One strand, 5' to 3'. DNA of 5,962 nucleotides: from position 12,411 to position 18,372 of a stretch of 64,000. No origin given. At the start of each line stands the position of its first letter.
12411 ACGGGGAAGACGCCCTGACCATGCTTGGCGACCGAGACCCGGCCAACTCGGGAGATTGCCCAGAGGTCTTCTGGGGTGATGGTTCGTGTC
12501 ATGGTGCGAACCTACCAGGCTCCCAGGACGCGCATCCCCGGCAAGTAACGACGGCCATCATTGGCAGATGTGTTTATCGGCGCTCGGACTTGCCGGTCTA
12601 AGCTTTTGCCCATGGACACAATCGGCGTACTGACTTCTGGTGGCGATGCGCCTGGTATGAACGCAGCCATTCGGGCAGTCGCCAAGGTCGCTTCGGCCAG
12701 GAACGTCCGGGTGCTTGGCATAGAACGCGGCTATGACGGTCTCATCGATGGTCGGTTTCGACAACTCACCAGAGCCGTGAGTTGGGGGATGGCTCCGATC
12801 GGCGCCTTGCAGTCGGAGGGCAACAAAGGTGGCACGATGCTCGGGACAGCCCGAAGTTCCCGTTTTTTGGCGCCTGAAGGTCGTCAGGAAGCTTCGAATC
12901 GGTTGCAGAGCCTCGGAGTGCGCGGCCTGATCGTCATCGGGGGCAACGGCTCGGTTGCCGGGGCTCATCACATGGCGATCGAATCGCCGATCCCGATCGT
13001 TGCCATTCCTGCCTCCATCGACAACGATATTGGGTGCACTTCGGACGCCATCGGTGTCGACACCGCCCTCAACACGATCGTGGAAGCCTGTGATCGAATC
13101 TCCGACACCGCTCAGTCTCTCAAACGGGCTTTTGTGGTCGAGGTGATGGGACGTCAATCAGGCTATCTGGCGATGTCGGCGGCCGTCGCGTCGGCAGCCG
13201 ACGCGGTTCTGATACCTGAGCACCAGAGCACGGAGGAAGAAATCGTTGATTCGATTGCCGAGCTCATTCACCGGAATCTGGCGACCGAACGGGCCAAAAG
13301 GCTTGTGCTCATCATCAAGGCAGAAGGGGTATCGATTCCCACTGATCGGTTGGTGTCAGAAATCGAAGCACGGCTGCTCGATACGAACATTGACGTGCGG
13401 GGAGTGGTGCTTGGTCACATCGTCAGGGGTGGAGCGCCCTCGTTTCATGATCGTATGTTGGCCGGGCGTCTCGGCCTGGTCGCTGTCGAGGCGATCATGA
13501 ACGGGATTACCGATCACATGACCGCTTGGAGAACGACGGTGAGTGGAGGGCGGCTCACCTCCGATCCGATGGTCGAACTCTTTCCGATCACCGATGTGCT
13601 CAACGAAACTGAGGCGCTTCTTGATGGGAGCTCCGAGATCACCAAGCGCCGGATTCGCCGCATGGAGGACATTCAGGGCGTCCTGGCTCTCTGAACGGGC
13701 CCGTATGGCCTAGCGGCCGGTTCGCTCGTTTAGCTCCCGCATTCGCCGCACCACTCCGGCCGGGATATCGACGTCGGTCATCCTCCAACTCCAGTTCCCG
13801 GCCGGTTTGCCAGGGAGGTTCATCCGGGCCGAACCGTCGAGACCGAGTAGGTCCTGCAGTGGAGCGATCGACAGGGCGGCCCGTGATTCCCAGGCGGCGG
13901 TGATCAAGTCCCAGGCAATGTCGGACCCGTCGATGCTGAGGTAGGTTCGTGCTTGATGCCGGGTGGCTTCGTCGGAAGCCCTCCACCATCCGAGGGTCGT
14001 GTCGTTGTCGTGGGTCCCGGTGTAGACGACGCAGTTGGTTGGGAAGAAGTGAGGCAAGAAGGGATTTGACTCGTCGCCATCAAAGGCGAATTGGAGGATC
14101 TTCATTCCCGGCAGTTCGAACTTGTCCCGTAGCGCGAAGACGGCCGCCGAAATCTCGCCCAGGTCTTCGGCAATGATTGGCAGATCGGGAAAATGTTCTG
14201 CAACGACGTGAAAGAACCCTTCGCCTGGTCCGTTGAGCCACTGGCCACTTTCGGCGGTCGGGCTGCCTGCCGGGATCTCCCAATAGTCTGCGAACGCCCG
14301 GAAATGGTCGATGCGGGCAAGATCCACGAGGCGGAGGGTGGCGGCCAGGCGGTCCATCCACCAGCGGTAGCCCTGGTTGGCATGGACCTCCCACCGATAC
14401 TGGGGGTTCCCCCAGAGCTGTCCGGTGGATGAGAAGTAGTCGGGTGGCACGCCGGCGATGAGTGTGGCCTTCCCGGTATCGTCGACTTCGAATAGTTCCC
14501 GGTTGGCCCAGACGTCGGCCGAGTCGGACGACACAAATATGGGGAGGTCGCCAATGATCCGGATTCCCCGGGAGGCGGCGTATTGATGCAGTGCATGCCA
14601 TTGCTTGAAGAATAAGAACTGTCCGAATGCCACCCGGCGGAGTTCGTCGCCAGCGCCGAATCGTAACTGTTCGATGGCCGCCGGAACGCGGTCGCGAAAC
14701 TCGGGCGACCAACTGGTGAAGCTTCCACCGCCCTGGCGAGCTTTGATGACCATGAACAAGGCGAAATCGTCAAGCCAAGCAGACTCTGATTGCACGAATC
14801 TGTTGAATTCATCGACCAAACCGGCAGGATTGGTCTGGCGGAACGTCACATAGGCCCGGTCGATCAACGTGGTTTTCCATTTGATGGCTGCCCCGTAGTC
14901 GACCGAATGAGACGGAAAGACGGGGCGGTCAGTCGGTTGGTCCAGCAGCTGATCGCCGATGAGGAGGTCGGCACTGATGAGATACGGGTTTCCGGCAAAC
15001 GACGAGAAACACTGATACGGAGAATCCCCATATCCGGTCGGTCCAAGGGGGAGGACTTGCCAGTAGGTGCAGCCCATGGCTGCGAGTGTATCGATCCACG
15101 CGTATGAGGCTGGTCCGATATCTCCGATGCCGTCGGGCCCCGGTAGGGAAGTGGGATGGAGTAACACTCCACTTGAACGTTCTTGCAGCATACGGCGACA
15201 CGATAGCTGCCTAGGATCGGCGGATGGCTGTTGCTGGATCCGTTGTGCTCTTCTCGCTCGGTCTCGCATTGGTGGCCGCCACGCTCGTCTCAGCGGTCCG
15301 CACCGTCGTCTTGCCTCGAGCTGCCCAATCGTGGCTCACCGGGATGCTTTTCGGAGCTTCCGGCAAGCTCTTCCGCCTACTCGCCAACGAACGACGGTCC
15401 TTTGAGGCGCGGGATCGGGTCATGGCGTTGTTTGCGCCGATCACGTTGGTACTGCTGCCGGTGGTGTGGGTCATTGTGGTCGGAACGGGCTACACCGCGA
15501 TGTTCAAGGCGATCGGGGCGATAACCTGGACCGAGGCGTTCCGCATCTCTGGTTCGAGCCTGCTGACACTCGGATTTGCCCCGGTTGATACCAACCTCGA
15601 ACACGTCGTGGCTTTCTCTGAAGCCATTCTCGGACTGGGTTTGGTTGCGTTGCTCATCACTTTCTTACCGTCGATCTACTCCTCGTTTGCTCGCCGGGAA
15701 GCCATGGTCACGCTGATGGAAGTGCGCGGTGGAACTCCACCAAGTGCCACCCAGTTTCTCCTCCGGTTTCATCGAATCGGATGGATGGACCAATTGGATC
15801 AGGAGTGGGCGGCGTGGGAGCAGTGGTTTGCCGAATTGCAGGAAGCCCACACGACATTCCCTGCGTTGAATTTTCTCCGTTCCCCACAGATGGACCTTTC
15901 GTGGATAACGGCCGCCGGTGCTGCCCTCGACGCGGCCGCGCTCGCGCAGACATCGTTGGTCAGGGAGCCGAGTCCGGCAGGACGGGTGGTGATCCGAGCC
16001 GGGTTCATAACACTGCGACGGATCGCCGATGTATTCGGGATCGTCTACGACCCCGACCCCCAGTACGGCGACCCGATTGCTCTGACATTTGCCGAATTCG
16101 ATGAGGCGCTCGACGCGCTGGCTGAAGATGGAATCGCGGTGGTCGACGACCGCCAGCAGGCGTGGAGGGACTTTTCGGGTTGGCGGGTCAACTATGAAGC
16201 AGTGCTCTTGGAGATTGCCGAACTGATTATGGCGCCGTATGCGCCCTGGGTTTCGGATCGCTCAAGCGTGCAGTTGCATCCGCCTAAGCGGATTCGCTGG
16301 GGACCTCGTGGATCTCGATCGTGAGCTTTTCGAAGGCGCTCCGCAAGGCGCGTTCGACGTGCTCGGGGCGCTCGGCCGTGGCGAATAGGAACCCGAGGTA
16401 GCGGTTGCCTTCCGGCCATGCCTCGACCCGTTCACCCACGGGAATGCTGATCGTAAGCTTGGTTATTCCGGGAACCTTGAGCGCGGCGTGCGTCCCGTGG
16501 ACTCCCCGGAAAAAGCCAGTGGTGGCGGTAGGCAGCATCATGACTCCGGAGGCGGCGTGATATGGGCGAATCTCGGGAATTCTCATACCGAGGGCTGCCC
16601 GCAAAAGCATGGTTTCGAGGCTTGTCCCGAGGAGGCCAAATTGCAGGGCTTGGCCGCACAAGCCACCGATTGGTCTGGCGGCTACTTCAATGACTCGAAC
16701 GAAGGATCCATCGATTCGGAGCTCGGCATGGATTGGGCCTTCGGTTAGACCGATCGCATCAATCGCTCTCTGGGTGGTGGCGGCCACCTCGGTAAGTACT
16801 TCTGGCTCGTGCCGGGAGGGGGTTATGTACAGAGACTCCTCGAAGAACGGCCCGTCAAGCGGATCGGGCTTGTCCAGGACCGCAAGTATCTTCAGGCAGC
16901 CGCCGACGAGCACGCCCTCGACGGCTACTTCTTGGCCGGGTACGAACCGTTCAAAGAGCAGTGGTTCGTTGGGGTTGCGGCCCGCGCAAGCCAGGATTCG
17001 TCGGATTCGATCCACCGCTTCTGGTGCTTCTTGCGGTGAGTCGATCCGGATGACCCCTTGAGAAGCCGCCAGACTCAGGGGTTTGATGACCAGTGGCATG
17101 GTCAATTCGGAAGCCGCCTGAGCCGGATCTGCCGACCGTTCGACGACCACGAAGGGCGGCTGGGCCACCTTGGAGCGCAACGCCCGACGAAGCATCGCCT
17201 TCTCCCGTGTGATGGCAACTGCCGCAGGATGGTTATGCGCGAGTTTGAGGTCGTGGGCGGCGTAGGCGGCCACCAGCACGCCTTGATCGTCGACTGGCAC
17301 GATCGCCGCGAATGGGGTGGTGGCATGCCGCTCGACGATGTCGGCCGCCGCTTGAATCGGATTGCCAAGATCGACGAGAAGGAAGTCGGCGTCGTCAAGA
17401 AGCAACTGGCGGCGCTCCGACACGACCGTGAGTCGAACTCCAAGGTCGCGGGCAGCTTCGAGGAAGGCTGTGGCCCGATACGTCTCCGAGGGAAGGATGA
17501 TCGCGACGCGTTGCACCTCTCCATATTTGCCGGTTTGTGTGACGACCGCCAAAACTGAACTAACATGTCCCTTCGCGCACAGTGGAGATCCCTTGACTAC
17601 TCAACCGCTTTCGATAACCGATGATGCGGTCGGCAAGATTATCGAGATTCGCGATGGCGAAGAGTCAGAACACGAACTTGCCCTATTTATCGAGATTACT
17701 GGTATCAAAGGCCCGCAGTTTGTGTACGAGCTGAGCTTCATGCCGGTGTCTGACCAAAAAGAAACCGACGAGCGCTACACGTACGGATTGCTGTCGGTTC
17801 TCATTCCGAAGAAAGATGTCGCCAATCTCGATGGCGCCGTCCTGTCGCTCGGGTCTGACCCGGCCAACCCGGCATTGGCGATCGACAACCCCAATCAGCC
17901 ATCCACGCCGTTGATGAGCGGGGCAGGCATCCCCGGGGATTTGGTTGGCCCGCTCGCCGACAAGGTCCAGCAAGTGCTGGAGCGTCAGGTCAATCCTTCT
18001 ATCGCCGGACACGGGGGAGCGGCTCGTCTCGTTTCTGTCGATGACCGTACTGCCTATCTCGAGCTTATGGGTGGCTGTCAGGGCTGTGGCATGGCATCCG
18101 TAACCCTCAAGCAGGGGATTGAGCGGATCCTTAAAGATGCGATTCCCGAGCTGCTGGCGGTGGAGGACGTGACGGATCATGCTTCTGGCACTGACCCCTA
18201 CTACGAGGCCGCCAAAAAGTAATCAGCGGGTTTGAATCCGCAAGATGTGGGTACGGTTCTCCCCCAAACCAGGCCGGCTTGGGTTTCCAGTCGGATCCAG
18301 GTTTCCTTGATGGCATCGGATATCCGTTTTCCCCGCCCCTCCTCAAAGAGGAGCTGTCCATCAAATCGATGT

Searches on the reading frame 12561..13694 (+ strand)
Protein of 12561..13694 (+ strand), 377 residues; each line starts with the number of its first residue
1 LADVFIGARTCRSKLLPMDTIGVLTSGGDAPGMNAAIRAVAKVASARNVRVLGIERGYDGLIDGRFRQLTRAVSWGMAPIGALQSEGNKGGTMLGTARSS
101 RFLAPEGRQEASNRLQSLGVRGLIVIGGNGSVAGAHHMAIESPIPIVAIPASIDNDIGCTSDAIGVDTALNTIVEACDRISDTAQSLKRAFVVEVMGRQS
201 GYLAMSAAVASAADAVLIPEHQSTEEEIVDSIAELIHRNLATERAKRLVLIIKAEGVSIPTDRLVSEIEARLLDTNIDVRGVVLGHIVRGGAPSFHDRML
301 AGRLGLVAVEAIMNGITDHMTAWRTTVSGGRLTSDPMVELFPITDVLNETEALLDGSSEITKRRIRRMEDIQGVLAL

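Call 84: search_protein_families(library=pfam, proteins=[window:12561-13694:+], max_evalue=0.0001)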
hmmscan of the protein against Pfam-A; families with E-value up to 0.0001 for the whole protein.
window:12561-13694:+ (377 aa): 1 family
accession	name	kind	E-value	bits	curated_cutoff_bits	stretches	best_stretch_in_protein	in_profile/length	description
PF00365.25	PFK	-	2.9e-89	299.5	30.9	1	21-312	2-277/277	Phosphofructokinase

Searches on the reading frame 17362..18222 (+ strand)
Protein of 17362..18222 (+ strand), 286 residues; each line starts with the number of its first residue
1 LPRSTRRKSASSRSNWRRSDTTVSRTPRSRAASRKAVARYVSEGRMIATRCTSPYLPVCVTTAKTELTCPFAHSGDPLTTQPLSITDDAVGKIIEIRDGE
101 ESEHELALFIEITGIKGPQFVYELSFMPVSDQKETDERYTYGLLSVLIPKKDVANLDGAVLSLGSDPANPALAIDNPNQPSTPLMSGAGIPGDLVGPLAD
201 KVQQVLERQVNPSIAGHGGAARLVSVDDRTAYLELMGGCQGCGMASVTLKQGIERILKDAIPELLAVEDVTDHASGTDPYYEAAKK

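Call 84: search_protein_families(library=pfam, proteins=[window:17362-18222:+], max_evalue=0.0001)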
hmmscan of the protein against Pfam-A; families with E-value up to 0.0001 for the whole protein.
window:17362-18222:+ (286 aa): 1 family
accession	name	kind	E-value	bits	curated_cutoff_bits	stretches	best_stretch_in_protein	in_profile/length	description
PF01106.22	NifU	-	1.8e-21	76.5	27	1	202-268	1-67/67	NifU-like domain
